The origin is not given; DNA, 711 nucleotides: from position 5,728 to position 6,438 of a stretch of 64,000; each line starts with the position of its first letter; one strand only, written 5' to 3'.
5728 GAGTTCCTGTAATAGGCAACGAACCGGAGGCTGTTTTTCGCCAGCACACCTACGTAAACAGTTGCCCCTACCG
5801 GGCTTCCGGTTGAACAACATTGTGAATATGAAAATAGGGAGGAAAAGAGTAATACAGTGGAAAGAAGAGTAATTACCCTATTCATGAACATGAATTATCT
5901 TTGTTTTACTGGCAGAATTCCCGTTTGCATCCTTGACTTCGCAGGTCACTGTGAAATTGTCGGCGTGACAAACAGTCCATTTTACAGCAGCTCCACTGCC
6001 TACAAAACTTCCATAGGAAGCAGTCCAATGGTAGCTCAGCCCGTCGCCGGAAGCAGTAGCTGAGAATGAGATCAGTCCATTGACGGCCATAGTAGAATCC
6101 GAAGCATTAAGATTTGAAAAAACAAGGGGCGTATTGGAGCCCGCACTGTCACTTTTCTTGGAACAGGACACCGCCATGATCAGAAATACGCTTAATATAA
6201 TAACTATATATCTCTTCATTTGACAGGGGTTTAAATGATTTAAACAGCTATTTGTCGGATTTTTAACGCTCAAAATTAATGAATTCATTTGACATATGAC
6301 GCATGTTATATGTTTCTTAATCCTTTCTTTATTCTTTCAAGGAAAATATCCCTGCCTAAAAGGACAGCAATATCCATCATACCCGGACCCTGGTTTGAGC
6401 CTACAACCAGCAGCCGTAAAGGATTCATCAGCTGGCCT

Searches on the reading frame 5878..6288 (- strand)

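Call 7: search_protein_families(library=pfam, proteins=[window:5878-6288:-], max_evalue=0.00001)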
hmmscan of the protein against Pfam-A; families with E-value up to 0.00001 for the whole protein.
window:5878-6288:- (136 aa): 1 family
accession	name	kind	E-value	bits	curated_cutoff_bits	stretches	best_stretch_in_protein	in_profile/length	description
PF00801.26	PKD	-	1.1e-06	28.9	23.5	1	60-131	4-78/80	PKD domain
